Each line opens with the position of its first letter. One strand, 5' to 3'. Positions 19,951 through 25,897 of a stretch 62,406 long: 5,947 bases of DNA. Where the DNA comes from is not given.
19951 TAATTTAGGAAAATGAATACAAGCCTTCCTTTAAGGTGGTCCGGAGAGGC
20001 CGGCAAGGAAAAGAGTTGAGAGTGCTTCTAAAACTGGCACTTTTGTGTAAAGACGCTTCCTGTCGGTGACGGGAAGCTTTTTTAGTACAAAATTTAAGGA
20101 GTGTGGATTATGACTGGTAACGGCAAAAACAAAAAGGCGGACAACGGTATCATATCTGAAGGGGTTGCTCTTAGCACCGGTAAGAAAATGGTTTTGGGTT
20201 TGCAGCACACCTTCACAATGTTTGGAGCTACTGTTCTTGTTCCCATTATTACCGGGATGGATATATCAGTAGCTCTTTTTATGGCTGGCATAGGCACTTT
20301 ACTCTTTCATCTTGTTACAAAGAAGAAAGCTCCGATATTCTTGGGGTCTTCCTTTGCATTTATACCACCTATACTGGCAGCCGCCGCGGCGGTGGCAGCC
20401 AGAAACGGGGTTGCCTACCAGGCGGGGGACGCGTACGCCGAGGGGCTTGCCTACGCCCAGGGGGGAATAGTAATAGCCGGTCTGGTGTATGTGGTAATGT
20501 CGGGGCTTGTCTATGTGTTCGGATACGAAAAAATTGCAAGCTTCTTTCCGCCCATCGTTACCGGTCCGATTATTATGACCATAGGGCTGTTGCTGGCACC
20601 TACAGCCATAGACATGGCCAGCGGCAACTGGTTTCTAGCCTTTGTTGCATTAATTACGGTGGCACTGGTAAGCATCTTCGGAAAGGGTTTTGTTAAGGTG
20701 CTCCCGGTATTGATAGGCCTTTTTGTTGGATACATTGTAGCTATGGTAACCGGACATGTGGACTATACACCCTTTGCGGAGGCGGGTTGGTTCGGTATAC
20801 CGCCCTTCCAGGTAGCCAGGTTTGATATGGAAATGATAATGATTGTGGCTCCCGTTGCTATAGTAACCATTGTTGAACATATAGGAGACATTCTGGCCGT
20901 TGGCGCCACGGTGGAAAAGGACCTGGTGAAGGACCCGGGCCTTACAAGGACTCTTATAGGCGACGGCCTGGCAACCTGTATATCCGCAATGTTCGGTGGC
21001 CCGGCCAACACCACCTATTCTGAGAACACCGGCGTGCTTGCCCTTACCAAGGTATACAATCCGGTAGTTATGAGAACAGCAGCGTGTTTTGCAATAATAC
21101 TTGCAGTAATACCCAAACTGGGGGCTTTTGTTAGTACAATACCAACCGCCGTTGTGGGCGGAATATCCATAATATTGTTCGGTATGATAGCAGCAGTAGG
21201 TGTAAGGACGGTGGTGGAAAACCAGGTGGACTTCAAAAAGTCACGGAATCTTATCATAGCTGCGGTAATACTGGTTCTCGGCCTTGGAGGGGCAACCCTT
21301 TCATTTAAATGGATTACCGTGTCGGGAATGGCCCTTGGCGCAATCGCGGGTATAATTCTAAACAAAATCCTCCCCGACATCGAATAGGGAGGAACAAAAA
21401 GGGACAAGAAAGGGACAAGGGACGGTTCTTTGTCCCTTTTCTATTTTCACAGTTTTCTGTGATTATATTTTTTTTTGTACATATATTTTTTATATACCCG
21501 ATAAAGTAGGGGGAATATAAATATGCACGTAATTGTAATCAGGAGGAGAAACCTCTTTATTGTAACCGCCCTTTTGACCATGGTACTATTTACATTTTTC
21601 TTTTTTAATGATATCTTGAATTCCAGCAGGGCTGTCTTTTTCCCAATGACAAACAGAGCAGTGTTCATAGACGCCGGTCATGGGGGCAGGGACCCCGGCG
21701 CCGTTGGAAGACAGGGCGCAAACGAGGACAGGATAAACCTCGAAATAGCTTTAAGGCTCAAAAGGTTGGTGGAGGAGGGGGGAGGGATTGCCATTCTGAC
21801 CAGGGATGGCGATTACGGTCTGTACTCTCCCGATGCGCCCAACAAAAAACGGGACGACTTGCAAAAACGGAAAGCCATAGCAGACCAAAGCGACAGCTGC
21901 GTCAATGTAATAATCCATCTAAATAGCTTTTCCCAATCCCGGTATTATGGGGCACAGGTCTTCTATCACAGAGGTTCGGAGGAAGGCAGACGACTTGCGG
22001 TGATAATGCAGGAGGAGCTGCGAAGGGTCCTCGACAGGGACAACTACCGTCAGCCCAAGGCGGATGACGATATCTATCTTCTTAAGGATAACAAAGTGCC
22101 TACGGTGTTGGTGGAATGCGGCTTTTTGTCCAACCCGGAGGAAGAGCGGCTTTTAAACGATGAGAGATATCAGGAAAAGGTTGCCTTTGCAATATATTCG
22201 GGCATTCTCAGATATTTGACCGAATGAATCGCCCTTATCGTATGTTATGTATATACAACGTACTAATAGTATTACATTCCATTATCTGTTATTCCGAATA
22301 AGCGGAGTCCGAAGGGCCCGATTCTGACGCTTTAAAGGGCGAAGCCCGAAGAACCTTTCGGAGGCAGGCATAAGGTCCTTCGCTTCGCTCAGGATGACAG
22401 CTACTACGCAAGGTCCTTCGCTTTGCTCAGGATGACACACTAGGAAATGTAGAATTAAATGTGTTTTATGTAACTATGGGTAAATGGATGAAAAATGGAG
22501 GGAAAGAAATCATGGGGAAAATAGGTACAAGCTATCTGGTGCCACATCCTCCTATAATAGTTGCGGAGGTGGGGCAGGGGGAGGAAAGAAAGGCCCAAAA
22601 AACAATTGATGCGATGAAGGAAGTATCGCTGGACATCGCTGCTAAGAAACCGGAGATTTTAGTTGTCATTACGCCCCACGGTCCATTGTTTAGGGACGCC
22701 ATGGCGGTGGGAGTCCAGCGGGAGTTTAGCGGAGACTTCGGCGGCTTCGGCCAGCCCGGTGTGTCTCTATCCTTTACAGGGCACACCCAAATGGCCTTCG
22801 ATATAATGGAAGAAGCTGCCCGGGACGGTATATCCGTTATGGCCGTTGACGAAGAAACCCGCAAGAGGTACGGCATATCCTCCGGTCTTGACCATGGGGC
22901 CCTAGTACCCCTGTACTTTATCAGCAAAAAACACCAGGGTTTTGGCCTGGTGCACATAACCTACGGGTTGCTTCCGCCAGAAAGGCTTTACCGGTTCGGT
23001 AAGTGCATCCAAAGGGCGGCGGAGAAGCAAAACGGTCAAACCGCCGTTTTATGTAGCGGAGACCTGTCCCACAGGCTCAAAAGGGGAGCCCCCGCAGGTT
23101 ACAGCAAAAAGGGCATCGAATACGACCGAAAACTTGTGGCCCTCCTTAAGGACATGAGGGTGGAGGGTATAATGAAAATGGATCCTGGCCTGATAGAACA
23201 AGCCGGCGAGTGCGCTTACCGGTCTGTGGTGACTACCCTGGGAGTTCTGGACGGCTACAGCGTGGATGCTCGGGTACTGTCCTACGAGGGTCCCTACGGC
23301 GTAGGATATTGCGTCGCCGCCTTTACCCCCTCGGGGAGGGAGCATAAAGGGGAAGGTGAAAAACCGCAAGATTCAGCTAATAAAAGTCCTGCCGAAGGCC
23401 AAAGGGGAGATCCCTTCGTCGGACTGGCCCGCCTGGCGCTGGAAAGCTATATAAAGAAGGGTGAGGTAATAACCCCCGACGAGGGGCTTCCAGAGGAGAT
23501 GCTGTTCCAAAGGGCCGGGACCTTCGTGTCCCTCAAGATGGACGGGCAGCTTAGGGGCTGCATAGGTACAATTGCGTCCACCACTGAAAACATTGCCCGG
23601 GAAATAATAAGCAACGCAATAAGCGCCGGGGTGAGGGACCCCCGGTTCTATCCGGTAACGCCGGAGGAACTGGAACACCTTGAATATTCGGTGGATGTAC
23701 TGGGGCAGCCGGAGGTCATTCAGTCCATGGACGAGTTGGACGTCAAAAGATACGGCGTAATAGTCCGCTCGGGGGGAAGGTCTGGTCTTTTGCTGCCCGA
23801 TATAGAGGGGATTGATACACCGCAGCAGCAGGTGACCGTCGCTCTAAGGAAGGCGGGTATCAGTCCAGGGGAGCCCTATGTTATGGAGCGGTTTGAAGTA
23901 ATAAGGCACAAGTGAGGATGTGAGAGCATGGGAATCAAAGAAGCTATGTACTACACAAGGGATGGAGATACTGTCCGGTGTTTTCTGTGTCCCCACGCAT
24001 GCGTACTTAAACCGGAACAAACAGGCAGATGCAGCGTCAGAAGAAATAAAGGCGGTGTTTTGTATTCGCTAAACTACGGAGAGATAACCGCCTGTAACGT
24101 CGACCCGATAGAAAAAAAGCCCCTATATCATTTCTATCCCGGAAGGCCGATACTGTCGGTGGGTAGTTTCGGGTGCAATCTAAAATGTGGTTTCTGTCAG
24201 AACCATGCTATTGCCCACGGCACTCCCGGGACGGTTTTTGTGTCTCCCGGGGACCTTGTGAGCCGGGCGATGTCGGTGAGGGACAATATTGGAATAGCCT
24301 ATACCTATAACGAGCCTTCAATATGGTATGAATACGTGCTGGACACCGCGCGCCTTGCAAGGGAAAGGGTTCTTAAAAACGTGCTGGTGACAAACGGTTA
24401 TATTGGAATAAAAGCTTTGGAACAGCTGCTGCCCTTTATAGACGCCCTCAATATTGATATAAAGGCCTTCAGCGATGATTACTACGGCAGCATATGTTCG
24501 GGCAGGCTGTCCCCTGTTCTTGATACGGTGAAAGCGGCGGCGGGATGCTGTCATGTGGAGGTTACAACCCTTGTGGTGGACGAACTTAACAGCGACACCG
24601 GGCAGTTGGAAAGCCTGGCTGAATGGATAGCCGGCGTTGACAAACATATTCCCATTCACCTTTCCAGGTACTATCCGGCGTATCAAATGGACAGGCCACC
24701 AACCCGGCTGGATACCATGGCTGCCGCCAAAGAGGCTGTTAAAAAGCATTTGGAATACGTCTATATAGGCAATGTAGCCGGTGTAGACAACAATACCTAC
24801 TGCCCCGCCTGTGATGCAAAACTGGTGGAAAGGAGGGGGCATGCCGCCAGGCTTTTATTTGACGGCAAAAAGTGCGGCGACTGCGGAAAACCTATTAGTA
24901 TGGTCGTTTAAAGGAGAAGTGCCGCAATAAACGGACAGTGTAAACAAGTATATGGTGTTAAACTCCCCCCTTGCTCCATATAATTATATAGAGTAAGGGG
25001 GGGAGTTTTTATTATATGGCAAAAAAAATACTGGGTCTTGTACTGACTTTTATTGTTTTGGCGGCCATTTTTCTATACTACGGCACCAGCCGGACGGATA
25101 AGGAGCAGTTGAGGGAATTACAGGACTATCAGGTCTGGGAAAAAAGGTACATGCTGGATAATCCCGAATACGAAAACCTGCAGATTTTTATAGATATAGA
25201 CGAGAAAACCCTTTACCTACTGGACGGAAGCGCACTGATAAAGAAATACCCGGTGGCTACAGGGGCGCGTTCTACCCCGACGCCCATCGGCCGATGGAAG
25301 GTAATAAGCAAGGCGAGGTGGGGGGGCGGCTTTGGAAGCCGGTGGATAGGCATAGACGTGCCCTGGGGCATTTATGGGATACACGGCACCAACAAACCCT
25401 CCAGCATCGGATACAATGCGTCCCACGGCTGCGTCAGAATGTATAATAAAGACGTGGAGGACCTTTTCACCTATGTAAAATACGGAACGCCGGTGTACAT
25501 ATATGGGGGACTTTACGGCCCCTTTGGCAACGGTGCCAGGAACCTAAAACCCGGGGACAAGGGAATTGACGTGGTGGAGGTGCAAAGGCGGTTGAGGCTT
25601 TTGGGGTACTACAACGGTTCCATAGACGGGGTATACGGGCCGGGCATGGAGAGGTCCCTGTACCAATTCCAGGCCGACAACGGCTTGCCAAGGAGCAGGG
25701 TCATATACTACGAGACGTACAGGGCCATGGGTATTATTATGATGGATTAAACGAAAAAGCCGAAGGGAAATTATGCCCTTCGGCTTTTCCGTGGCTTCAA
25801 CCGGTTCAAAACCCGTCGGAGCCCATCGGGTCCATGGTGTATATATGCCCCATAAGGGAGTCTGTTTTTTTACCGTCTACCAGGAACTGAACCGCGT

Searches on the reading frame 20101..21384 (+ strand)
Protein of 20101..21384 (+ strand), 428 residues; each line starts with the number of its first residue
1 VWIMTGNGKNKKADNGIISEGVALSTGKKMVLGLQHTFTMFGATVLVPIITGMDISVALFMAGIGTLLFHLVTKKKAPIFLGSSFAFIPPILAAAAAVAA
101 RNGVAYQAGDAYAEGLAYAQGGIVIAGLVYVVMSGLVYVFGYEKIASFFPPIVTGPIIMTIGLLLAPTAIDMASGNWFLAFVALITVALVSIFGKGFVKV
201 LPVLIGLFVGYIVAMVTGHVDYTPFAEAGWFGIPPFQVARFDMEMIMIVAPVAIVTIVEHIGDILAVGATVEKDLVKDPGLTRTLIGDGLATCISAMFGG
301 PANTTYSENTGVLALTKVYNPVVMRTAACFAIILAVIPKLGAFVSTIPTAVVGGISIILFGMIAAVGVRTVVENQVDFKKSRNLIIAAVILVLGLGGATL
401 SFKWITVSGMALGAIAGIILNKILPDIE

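Call 58: search_protein_families(library=pfam, proteins=[window:20101-21384:+], max_evalue=0.00001)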
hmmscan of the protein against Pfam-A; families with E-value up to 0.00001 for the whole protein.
window:20101-21384:+ (428 aa): 1 family
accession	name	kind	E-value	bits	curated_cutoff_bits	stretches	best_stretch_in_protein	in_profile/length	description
PF00860.26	Xan_ur_permease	-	4.9e-96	322.2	27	1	28-400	2-386/389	Permease family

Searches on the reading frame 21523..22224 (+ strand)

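Call 58: search_protein_families(library=pfam, proteins=[window:21523-22224:+], max_evalue=0.00001)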
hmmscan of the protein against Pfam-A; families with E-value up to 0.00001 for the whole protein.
window:21523-22224:+ (234 aa): 1 family
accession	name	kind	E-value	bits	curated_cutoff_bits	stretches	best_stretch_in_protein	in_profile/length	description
PF01520.23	Amidase_3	-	8.8e-44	150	27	1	47-229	1-173/174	N-acetylmuramoyl-L-alanine amidase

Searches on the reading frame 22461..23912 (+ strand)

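Call 58: search_protein_families(library=pfam, proteins=[window:22461-23912:+], max_evalue=0.00001)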
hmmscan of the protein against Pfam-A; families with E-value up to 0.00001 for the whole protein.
window:22461-23912:+ (484 aa): 2 families
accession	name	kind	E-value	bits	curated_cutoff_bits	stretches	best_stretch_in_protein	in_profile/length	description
PF02900.23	LigB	-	3.7e-49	167.6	26.3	1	25-285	3-268/269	Catalytic LigB subunit of aromatic ring-opening dioxygenase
PF01871.22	AMMECR1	-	4.6e-44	150.3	25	1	321-480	2-165/168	AMMECR1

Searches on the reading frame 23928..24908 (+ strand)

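Call 58: search_protein_families(library=pfam, proteins=[window:23928-24908:+], max_evalue=0.00001)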
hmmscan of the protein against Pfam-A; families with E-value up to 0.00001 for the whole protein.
window:23928-24908:+ (327 aa): 1 family
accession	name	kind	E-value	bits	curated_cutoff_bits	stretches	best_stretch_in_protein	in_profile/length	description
PF04055.27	Radical_SAM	-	8e-15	55.8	29.5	1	81-218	5-152/166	Radical SAM superfamily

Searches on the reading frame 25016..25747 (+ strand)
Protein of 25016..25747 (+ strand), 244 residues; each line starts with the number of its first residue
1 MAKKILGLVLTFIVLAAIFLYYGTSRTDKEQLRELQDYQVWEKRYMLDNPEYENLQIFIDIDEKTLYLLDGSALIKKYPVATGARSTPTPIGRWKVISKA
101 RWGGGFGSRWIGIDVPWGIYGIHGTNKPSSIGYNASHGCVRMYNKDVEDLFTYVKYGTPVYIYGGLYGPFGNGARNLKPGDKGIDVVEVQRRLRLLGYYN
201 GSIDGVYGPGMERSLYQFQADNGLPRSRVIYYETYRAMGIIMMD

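Call 58: search_protein_families(library=pfam, proteins=[window:25016-25747:+], max_evalue=0.00001)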
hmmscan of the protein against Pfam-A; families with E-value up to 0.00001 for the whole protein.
window:25016-25747:+ (244 aa): 2 families
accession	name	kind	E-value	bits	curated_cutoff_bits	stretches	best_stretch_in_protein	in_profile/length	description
PF03734.19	YkuD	-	4.8e-25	89.3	23.4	1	57-162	4-146/146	L,D-transpeptidase catalytic domain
PF01471.23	PG_binding_1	-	3.2e-12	46.9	23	1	184-226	3-45/57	Putative peptidoglycan binding domain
